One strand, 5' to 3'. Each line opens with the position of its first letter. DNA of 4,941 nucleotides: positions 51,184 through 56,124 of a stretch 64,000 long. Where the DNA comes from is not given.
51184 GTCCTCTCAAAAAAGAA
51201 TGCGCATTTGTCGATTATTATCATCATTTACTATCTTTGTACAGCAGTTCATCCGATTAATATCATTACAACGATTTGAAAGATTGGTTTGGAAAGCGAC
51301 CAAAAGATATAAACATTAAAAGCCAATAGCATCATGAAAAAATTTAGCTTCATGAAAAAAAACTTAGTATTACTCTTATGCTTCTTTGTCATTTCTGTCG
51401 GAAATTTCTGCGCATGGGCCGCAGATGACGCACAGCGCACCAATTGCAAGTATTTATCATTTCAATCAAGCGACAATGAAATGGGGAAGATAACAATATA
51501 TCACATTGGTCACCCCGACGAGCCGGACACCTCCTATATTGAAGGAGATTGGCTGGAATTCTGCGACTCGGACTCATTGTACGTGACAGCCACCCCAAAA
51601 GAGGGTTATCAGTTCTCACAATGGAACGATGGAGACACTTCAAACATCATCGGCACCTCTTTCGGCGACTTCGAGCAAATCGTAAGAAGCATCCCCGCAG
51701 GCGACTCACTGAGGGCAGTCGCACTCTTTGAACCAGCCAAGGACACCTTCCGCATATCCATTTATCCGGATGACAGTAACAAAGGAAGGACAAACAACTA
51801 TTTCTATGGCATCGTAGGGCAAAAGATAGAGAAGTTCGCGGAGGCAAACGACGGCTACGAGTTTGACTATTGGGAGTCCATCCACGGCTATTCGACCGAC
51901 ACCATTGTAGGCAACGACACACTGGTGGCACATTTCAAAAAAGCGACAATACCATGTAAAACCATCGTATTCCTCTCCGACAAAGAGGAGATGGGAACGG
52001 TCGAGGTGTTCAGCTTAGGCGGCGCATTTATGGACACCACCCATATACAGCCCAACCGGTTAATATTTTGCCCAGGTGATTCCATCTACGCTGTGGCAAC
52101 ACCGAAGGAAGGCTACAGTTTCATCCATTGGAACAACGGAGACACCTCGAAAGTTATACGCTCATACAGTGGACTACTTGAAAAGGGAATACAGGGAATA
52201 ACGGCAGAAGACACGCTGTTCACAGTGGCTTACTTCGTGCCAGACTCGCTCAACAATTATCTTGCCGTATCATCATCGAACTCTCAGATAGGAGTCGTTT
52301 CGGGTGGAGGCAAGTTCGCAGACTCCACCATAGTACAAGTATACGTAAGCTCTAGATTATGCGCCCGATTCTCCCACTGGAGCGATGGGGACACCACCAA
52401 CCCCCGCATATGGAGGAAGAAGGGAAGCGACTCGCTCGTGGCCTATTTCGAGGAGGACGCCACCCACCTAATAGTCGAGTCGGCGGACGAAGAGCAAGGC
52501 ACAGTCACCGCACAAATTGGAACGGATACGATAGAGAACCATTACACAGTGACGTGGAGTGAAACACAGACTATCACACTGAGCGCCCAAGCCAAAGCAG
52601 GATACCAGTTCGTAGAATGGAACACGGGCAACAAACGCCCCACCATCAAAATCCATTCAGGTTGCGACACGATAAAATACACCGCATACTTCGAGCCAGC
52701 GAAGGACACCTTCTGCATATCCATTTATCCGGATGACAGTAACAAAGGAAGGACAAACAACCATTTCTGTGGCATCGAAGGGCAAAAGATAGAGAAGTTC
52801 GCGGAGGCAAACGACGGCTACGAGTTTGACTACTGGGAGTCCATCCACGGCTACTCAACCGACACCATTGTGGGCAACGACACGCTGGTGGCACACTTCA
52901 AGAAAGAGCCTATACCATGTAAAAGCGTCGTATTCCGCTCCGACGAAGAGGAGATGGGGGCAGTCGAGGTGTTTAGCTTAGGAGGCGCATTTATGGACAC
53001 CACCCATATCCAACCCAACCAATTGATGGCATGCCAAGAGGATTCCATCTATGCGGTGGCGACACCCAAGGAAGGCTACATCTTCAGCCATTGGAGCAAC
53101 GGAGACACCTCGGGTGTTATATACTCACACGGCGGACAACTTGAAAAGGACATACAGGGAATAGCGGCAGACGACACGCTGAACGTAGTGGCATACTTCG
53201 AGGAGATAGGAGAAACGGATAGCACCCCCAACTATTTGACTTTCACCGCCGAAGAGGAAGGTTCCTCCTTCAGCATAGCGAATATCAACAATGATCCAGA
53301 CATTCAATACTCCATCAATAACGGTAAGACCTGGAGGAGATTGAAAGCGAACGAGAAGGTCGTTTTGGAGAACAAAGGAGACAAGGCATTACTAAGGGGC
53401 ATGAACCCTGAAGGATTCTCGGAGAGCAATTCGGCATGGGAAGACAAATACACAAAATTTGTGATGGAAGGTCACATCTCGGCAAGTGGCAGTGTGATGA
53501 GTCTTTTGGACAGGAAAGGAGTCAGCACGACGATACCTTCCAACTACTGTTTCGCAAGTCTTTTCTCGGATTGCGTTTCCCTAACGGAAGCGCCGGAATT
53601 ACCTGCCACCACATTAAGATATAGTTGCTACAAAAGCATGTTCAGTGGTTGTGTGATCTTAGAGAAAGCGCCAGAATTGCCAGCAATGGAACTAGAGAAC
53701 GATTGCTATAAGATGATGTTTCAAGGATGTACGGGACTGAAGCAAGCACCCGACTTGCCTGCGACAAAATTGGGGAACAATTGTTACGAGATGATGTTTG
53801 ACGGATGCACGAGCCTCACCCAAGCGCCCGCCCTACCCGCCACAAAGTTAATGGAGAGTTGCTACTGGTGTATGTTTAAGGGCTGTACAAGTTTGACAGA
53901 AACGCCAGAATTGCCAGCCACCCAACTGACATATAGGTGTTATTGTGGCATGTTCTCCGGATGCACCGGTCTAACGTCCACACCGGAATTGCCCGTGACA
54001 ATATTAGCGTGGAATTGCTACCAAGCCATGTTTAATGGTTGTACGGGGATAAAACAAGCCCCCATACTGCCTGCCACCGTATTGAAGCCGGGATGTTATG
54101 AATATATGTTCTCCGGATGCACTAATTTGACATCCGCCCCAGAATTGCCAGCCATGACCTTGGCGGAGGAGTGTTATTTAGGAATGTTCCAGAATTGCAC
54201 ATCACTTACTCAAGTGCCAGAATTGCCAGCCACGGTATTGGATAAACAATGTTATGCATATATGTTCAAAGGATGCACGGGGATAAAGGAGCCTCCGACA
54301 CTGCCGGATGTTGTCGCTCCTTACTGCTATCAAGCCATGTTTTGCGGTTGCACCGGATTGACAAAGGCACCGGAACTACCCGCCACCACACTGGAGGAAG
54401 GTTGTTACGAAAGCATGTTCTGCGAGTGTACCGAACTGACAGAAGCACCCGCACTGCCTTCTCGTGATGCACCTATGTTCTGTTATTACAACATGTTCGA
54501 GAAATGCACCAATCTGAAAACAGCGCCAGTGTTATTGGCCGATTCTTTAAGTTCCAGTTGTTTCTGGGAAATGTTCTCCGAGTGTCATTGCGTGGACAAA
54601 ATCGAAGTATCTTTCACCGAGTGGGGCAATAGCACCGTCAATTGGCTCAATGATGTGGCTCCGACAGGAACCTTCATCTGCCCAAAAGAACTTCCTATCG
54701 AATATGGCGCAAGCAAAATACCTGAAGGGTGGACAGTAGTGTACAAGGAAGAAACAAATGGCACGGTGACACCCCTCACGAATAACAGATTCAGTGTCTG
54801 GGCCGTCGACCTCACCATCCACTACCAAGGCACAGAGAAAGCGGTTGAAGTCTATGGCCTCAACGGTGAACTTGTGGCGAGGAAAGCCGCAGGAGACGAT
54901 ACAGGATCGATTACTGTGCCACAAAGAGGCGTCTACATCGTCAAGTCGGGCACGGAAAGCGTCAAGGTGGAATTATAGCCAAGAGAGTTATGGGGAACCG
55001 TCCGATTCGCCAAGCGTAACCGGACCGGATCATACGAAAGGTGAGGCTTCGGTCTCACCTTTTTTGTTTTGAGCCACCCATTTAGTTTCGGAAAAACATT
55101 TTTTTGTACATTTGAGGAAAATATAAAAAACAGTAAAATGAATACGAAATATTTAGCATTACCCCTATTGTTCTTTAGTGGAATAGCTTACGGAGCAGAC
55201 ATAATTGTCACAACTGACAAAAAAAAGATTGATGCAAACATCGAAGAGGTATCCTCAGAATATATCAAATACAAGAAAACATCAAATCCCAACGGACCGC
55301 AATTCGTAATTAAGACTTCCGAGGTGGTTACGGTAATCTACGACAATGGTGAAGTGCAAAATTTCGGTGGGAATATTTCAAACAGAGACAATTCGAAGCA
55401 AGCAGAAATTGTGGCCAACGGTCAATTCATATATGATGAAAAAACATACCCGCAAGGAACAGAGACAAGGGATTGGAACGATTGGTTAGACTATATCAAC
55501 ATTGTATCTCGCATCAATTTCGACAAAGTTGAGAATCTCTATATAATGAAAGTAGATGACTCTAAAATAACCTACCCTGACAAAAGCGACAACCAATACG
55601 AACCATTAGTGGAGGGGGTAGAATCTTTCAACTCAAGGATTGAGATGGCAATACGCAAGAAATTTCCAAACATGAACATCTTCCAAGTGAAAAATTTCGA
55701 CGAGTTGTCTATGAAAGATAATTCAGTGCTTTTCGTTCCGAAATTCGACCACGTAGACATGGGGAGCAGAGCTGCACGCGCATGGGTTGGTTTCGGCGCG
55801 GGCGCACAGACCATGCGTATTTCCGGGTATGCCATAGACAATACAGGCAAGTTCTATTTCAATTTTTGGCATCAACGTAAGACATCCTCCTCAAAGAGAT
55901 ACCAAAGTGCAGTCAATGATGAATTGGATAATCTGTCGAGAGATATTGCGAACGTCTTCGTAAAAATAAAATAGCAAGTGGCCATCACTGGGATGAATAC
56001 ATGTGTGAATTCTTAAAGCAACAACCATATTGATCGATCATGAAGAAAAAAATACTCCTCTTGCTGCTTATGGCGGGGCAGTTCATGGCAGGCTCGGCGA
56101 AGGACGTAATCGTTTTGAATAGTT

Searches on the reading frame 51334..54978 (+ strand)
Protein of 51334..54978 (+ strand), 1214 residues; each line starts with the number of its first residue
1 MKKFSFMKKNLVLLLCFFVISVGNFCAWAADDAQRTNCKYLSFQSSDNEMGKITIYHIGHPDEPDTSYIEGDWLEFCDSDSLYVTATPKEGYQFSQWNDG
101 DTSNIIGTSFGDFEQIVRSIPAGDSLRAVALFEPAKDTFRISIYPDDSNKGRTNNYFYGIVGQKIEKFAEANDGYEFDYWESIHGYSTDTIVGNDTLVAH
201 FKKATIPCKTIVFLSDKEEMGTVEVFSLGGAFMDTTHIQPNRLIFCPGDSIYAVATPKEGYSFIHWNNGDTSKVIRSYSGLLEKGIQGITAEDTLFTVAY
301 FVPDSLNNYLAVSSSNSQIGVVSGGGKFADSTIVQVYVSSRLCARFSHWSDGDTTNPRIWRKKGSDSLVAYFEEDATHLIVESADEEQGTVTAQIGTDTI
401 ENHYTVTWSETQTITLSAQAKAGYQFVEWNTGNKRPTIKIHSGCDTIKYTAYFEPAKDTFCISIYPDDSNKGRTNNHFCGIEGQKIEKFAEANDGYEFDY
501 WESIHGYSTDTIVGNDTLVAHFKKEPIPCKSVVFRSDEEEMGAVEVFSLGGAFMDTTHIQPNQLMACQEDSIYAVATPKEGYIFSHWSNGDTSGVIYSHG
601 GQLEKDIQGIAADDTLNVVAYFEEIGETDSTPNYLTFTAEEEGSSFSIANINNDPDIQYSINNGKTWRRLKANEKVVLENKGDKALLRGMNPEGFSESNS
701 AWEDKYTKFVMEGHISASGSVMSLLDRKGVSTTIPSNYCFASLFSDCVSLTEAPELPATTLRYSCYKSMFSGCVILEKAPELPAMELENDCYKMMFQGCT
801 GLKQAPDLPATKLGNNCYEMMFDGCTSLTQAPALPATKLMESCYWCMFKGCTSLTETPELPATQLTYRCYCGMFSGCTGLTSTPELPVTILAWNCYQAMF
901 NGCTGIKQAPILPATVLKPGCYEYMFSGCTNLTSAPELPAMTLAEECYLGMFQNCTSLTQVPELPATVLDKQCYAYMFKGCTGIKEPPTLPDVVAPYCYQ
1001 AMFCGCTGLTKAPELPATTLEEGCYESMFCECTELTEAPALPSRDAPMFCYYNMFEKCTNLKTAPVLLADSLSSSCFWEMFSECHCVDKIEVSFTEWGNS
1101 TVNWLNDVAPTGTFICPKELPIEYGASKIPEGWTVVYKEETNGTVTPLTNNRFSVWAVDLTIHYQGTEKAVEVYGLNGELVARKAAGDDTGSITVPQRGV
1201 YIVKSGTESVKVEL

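Call 21: search_protein_families(library=pfam, proteins=[window:51334-54978:+], max_evalue=0.001)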
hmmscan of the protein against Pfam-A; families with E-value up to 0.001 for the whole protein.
window:51334-54978:+ (1214 aa): 3 families
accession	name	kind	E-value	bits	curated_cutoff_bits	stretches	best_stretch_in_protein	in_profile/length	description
PF18998.6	Flg_new_2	-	9.4e-26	90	23.6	1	82-103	25-46/73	Divergent InlB B-repeat domain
PF13306.12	LRR_5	-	5.4e-08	33.2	27.7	0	848-984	8-126/127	BspA type Leucine rich repeat region (6 copies)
PF09479.16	Flg_new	-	1.7e-07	31.6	27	0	408-434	16-43/65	Listeria-Bacteroides repeat domain (List_Bact_rpt)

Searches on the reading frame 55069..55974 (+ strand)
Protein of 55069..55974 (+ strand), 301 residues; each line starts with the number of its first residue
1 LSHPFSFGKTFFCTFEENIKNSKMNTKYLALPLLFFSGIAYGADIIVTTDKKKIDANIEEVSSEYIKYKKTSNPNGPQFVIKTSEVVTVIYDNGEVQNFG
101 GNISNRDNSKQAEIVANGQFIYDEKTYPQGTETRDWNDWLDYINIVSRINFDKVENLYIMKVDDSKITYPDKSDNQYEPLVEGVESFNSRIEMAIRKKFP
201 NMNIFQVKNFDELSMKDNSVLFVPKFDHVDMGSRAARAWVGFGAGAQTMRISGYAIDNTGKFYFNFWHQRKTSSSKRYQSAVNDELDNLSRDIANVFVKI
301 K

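Call 21: search_protein_families(library=pfam, proteins=[window:55069-55974:+], max_evalue=0.001)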
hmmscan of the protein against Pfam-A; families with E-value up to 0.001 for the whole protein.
window:55069-55974:+ (301 aa): 1 family
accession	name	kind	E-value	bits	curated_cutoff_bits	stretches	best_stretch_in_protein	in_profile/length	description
PF14366.11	DUF4410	-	5.6e-10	39.7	26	1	180-261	28-105/120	Domain of unknown function (DUF4410)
